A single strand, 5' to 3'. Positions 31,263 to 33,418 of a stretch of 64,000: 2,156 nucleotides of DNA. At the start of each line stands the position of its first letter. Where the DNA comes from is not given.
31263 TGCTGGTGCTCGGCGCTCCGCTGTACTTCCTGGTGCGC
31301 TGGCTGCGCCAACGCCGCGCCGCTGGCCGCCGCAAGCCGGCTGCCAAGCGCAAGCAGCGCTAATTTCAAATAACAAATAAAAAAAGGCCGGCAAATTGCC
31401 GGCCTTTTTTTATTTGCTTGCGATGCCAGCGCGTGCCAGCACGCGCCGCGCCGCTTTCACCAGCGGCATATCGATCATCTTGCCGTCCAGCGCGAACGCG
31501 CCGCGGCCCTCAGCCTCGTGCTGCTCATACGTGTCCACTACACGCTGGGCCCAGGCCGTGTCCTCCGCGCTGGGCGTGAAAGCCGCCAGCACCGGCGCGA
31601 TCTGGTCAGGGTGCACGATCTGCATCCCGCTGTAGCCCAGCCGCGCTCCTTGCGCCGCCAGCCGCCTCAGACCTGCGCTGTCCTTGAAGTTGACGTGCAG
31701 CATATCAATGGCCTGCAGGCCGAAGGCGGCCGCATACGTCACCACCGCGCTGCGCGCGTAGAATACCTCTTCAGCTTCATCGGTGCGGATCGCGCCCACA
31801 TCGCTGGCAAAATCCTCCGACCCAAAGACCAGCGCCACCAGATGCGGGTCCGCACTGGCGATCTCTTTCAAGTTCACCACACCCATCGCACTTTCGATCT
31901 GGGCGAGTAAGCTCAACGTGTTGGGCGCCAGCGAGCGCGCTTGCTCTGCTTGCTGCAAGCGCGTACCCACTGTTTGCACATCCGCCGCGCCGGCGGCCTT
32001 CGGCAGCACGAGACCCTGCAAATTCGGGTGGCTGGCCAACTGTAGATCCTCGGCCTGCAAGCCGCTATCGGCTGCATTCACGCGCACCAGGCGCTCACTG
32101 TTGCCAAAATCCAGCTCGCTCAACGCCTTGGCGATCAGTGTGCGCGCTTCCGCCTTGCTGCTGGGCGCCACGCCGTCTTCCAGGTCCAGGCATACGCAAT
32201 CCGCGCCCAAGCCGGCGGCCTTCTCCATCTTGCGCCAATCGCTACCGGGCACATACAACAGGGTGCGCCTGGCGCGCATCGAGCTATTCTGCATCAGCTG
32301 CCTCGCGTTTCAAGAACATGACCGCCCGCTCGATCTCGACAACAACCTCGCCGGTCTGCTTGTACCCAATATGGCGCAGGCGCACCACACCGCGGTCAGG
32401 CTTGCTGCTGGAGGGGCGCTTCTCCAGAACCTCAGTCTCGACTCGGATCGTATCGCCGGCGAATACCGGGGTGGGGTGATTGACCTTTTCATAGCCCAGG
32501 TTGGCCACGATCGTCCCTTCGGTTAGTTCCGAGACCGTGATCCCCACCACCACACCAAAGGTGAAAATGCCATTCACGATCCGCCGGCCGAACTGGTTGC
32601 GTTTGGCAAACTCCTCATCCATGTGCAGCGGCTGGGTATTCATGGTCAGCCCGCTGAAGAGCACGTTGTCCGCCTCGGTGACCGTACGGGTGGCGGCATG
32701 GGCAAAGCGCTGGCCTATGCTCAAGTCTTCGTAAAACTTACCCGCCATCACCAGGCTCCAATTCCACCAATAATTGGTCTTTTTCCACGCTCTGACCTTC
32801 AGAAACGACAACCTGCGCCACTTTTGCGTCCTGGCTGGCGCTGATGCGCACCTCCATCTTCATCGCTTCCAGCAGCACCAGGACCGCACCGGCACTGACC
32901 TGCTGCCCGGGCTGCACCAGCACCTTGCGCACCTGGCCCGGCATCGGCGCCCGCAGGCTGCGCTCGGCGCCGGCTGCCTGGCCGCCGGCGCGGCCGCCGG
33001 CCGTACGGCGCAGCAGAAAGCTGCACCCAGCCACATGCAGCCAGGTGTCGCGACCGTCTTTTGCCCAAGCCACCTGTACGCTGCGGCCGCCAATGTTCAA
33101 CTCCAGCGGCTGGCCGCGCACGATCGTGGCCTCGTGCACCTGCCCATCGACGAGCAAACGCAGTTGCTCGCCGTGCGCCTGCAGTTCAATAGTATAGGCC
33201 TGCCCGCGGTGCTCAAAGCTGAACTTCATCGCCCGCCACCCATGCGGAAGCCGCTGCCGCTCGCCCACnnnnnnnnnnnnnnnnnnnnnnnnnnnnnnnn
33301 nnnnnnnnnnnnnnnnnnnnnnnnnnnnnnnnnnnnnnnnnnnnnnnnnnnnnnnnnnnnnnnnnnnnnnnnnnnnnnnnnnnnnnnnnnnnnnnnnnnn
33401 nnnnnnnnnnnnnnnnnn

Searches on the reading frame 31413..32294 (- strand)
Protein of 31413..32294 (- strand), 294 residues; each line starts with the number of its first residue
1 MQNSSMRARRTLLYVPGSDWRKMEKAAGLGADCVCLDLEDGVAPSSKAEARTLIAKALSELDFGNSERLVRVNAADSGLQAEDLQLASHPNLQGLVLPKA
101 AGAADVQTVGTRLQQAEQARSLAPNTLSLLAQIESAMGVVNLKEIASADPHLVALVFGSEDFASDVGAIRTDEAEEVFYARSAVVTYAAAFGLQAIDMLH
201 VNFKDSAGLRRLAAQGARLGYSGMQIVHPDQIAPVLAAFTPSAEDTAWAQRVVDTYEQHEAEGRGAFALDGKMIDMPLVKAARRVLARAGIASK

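Call 6: search_protein_families(library=pfam, proteins=[window:31413-32294:-], max_evalue=0.01)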
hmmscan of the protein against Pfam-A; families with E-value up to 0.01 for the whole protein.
window:31413-32294:- (294 aa): 3 families
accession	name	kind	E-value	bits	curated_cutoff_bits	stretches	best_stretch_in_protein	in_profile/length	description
PF03328.21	HpcH_HpaI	-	1.1e-53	182.3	25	1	10-229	1-221/221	HpcH/HpaI aldolase/citrate lyase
PF15617.12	C-C_Bond_Lyase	-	9.2e-11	41.9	28.4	1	12-291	10-317/320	C-C_Bond_Lyase of the TIM-Barrel fold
PF22484.2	DUF6986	-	0.0055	16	27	1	90-166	162-245/408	Domain of unknown function (DUF6986)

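Call 7: search_protein_families(library=ncbifam, proteins=[window:31413-32294:-], max_evalue=0.01)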
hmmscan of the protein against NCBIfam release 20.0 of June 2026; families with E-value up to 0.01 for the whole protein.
window:31413-32294:- (294 aa): 5 families
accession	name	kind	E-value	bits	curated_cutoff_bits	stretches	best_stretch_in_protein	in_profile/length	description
TIGR01588.1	citE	equivalog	1e-61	208.5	443.4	1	7-289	1-283/288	citrate (pro-3S)-lyase subunit beta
NF038242.1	RipC_Ccl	equivalog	9.1e-51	172.9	375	1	10-289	2-268/268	itaconate degradation C-C-lyase RipC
NF041626.1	malyCoAlyase_Halo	equivalog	1.3e-21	76.9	500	1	32-281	35-305/340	L-malyl-CoA/beta-methylmalyl-CoA lyase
NF041315.1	malate_syn_AceB_Halo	equivalog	0.00018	20.3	780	1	79-276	99-302/429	malate synthase AceB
TIGR02311.1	HpaI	equivalog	0.00027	20.5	368.8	1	111-192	124-204/249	4-hydroxy-2-oxoheptanedioate aldolase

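Call 65: search_solved_structures(query=window:31413-32294:-, max_evalue=1e-10)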
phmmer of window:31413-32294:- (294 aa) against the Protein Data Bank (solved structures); distinct sequences matched with E-value up to 1e-10: 13.
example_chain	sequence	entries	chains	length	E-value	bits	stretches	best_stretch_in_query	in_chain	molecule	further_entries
5vxc_A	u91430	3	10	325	3.8e-67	229.8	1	8-287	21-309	Citrate lyase subunit beta-like protein, mitochondrial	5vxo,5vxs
5ugr_A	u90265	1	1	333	1.8e-42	148.9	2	2-168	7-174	Malyl-CoA lyase/beta-methylmalyl-CoA lyase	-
4l9y_A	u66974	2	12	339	3.3e-36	128.4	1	7-171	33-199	Malyl-CoA lyase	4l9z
1sgj_A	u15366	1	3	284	7.2e-35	124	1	8-287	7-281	citrate lyase, beta subunit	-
6aq4_A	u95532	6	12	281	4e-33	118.3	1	12-293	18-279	Citrate lyase subunit beta-like protein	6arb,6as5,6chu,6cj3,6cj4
1z6k_A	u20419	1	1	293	4.7e-33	118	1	12-293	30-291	Citrate Lyase beta subunit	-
1u5h_A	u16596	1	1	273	3.3e-31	112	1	21-293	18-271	citE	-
1u5v_A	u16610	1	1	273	4.1e-31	111.7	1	21-293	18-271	citE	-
3qll_A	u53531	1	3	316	5.5e-31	111.3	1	6-292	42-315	Citrate lyase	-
9nzb_A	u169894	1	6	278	9.6e-31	110.5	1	9-290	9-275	Acyl-CoA lyase beta chain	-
8khl_A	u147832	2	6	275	1.1e-30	110.2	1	9-290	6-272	Probable acyl-CoA lyase beta chain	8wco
4l7z_A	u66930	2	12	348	5.3e-19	72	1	30-168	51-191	HpcH/HpaI aldolase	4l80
6kin_A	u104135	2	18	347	2.2e-17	66.7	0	30-168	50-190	HpcH/HpaI aldolase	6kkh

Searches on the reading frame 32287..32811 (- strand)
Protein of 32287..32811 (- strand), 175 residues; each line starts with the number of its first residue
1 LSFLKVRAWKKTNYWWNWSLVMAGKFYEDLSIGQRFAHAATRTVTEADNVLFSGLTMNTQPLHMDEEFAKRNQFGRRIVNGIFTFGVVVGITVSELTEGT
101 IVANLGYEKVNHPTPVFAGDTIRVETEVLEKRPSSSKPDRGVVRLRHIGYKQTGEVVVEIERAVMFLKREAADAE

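Call 6: search_protein_families(library=pfam, proteins=[window:32287-32811:-], max_evalue=0.01)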
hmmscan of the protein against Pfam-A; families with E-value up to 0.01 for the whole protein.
window:32287-32811:- (175 aa): 3 families
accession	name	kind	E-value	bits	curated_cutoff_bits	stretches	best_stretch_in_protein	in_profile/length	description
PF01575.25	MaoC_dehydratas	-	7.8e-29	100.2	27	1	32-145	6-117/123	MaoC like domain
PF19315.5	MC_hydratase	-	2e-19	70.4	26.5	1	24-174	21-172/353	Mesaconyl-CoA hydratase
PF13452.11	FAS1_DH_region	-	0.00033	21.2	22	1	32-159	3-131/132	FAS1-like, dehydratase domain region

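Call 7: search_protein_families(library=ncbifam, proteins=[window:32287-32811:-], max_evalue=0.01)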
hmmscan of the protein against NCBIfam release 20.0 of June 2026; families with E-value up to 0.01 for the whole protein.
window:32287-32811:- (175 aa): 6 families
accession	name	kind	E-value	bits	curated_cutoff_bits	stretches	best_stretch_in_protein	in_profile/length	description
NF038241.1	RipB_Ich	equivalog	1.5e-37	129.2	340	1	22-171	19-167/175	(R)-specific enoyl-CoA hydratase RipB/Ich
TIGR02278.1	PaaN-DH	equivalog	8.6e-20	70.5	562.8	1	25-159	523-655/664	phenylacetic acid degradation bifunctional protein PaaZ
NF041625.1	methfumCoahyd_Halo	equivalog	7.2e-19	68.2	560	1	23-173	22-173/358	2-methylfumaryl-CoA hydratase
NF006045.0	PRK08190.1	subfamily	1.3e-12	47.4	282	1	22-165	6-140/467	bifunctional enoyl-CoA hydratase/phosphate acetyltransferase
NF040620.1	fused_HadA_HadB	exception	5e-05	22.9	350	1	27-92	196-260/329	fused (3R)-hydroxyacyl-ACP dehydratase subunits HadA/HadB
NF010246.0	PRK13693.1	equivalog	5.7e-05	23.1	203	1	22-101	1-79/142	(3R)-hydroxyacyl-ACP dehydratase subunit HadB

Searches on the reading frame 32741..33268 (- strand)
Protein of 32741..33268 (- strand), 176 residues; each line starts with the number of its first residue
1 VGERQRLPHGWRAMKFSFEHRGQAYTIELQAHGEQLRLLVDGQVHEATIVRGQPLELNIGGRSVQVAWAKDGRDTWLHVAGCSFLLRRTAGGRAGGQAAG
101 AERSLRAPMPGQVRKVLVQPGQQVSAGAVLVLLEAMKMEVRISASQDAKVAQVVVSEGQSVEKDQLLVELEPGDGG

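Call 6: search_protein_families(library=pfam, proteins=[window:32741-33268:-], max_evalue=0.01)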
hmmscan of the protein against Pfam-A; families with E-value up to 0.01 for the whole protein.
window:32741-33268:- (176 aa): 6 families
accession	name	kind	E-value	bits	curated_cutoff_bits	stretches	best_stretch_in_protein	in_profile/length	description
PF00364.28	Biotin_lipoyl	-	2.9e-17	62.7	22.1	1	105-170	3-73/73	Biotin-requiring enzyme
PF13533.13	Biotin_lipoyl_2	-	1e-12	48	29.8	2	140-171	1-32/32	Biotin-lipoyl like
PF21139.3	BT_MCC_alpha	-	2.2e-07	31.7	31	1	7-88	28-115/118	Methylcrotonyl-CoA carboxylase, alpha-subunit, BT domain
PF03633.20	Glyco_hydro_65C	-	3.3e-06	27.2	22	1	6-65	13-61/62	Glycosyl hydrolase family 65, C-terminal domain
PF13437.12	HlyD_3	-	8.7e-06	26.9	22.2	0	105-132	2-29/106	HlyD family secretion protein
PF16576.10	HlyD_D23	-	0.0068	16.1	30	0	104-132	110-138/214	Barrel-sandwich domain of CusB or HlyD membrane-fusion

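Call 7: search_protein_families(library=ncbifam, proteins=[window:32741-33268:-], max_evalue=0.01)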
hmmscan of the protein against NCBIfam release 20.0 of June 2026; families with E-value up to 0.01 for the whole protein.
window:32741-33268:- (176 aa): 27 families (the best 25 are shown)
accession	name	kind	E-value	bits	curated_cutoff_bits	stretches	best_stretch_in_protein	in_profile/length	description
NF004173.0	PRK05641.1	equivalog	5.6e-19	69.2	199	1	94-170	76-152/153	putative acetyl-CoA carboxylase biotin carboxyl carrier protein subunit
NF010643.0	PRK14040.1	subfamily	2.3e-18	66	892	1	52-170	479-594/595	oxaloacetate decarboxylase subunit alpha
NF009554.0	PRK12999.1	equivalog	5.7e-18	64.2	965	1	102-171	1077-1146/1147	pyruvate carboxylase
NF006761.0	PRK09282.1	domain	6.2e-18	64.6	402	1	23-171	463-590/591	pyruvate carboxylase subunit B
NF005117.0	PRK06549.1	equivalog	4.7e-17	62.8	159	1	97-168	56-127/130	acetyl-CoA carboxylase biotin carboxyl carrier protein subunit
TIGR01235.1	pyruv_carbox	equivalog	5.3e-16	57.3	1114.45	1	102-171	1074-1143/1143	pyruvate carboxylase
NF047903.1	MmDecMmdC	equivalog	4.7e-15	56.2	200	1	94-168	56-129/132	methylmalonyl-CoA decarboxylase subunit gamma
TIGR01108.1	oadA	equivalog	5.5e-15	54.8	756.5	1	91-167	508-582/582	sodium-extruding oxaloacetate decarboxylase subunit alpha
NF006079.0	PRK08225.1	equivalog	7.2e-14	51.6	95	1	105-171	4-70/70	acetyl-CoA carboxylase biotin carboxyl carrier protein subunit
NF004547.1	PRK05889.1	equivalog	1.2e-13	51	75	1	105-167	5-67/71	biotin/lipoyl-binding carrier protein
TIGR02712.1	urea_carbox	equivalog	1.5e-12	46.1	1303.85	1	99-170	1129-1200/1201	urea carboxylase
TIGR00531.1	BCCP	equivalog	2.8e-10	40.9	115.2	1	106-171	92-155/156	acetyl-CoA carboxylase biotin carboxyl carrier protein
TIGR01730.1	RND_mfp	subfamily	3.6e-08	32.7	94.9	1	98-141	22-65/322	efflux RND transporter periplasmic adaptor subunit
NF005457.0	PRK07051.1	equivalog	1.9e-07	31.1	87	1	115-171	23-79/80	acetyl-CoA carboxylase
NF010645.0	PRK14042.1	equivalog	4.6e-07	29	1182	1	108-171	531-594/596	pyruvate carboxylase subunit B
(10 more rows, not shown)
